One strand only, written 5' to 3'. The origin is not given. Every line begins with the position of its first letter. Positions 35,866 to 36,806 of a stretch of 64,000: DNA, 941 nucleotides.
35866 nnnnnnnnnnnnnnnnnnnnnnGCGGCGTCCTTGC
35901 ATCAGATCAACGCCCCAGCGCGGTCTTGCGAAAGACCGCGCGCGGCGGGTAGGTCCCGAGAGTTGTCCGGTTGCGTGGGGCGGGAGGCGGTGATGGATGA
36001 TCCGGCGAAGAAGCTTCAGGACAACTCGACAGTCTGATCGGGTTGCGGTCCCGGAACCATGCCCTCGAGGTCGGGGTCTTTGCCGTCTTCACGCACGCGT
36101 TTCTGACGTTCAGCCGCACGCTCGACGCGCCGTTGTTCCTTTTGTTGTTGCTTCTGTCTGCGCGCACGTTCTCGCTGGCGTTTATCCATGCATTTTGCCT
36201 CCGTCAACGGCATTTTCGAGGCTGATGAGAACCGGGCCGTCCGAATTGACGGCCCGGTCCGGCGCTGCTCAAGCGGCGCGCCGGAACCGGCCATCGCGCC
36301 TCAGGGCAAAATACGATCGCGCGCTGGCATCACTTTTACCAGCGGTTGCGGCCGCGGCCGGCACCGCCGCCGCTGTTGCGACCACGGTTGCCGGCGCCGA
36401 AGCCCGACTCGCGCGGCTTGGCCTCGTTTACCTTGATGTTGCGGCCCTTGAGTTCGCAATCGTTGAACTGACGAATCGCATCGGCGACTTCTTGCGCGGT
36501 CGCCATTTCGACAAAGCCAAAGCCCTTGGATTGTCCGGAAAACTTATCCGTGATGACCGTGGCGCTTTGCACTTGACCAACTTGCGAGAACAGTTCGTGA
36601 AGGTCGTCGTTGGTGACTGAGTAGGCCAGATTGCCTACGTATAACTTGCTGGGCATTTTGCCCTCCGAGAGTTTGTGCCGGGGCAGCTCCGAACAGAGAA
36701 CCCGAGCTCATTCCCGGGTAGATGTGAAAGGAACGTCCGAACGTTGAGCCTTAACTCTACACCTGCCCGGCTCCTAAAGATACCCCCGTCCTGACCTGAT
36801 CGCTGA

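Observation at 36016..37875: Divergent RRM RNA-binding protein / acyl-ACP desaturase pair sharing a 435-bp leader region: candidate cold-adaptation module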

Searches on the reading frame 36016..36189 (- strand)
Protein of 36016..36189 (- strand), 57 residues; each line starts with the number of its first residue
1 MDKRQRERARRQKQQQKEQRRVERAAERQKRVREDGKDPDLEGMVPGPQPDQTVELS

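Call 3: search_protein_families(library=pfam, proteins=[window:36016-36189:-], max_evalue=0.01)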
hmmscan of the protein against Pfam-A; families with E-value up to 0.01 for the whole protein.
window:36016-36189:- (57 aa): 0 families

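Call 7: search_protein_families(library=ncbifam, proteins=[window:36016-36189:-], max_evalue=0.01)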
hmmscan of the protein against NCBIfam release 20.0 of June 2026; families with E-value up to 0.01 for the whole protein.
window:36016-36189:- (57 aa): 0 families

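Call 60: find_homologous_proteins(query=window:36016-36189:-, max_evalue=0.001)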
Query window:36016-36189:- (57 aa): 105 proteins with E <= 0.001 among 115 candidates.
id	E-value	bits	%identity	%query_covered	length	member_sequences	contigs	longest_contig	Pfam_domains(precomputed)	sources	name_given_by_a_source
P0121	3.2e-25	104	100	100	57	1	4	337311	-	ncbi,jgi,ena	-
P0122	8.3e-20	87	84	100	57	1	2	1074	-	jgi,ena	-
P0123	2.3e-19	85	82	100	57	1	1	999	-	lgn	-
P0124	3.0e-19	85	82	100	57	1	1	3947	-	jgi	jgi:hypothetical protein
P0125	4.5e-19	85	84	100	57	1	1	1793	-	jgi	jgi:hypothetical protein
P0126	5.0e-19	84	82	100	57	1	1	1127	-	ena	-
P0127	5.5e-19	84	82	100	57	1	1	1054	-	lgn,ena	-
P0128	7.4e-19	84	86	98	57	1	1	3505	-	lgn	-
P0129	1.2e-18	83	79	100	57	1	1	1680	-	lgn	-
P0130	1.5e-18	83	79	98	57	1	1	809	-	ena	-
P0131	1.6e-18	83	77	98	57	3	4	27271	-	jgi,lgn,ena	-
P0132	1.7e-18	83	84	98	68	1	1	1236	-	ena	-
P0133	1.7e-18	83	79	100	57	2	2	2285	-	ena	-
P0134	1.7e-18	83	81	100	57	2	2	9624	-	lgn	-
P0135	1.7e-18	83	81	100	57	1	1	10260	-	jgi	jgi:hypothetical protein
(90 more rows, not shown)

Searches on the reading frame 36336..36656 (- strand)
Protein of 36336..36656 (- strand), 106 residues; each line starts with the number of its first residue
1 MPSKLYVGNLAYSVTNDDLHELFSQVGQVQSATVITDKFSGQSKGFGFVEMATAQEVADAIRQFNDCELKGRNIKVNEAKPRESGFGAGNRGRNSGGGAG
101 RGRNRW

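Call 3: search_protein_families(library=pfam, proteins=[window:36336-36656:-], max_evalue=0.01)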
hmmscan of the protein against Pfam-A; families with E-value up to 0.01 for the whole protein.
window:36336-36656:- (106 aa): 2 families
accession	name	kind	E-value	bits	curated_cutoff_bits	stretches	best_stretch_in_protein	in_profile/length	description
PF00076.28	RRM_1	-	1.5e-21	76.5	20.7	1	5-75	1-70/70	RNA recognition motif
PF13893.12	RRM_5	-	7e-05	23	27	1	9-80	33-100/125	RNA recognition motif. (a.k.a. RRM, RBD, or RNP domain)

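Call 7: search_protein_families(library=ncbifam, proteins=[window:36336-36656:-], max_evalue=0.01)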
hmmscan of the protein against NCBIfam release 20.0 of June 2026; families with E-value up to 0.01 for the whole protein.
window:36336-36656:- (106 aa): 9 families
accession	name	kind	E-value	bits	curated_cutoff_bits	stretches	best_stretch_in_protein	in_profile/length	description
NF058537.1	Rbp_regulator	equivalog_domain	3.3e-30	104.2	100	1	5-82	2-79/79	RNA-binding regulator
TIGR01622.1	SF-CC1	subfamily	1e-19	71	231.65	1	3-80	220-297/500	splicing factor, CC1-like family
TIGR01628.1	PABP-1234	subfamily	7.6e-16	58.4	497.1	1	4-83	287-365/595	polyadenylate binding protein, human types 1, 2, 3, 4 family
TIGR01661.1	ELAV_HUD_SF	subfamily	2.7e-14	53.5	279.1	1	5-83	6-84/351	ELAV/HuD family splicing factor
TIGR01642.1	U2AF_lg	subfamily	8.5e-11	41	310.3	1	3-79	297-373/510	U2 snRNP auxilliary factor, large subunit, splicing factor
TIGR01659.1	sex-lethal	subfamily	8.4e-09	35.5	486.2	1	4-68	195-259/346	sex-lethal family splicing factor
TIGR01645.1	half-pint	subfamily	6.3e-08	31.8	443.95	1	5-80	109-180/607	poly-U binding splicing factor, half-pint family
TIGR01648.1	hnRNP-R-Q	subfamily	1.2e-07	31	317.85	1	4-72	60-128/577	hnRNP-R, Q splicing factor family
TIGR01649.1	hnRNP-L_PTB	subfamily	1.1e-05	24.6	287.4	1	12-80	309-372/493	hnRNP-L/PTB/hephaestus splicing factor family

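Call 21: find_related_loci(query=window:36336-36656:-, collection=metagenome_contigs, flank=4000)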
Query window:36336-36656:- (106 aa) in metagenome_contigs; peptide patterns used: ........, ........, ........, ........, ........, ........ (x = any residue, [..] = any of these).
600 stretches matched a pattern (row limit reached: there are more); 585 encode a relative of the query (tblastn E <= 1e-3); the best 80 are kept; 80 distinct loci.
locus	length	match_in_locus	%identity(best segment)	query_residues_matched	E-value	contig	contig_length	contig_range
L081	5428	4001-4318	88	1-106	2e-60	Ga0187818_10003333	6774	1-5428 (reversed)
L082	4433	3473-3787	89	1-106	1e-59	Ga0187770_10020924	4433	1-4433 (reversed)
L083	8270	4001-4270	89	1-90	1e-51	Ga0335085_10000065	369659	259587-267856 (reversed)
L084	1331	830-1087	81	1-86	3e-47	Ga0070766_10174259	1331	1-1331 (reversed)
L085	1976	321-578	81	1-86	3e-45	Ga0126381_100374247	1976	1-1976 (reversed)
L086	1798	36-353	71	1-105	7e-45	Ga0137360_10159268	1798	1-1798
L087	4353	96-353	83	1-86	4e-44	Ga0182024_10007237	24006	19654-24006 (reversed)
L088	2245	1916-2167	81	1-84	4e-43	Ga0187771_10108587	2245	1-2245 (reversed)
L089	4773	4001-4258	79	1-86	1e-42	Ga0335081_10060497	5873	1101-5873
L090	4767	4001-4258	77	1-86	8e-42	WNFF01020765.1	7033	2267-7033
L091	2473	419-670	77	1-84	2e-40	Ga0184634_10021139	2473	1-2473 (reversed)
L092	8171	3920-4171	74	1-84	1e-38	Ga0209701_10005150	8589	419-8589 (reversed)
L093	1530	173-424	65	1-84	5e-34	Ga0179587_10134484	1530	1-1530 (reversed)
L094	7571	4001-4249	66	1-83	3e-33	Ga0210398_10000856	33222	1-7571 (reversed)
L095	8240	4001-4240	63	1-80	3e-31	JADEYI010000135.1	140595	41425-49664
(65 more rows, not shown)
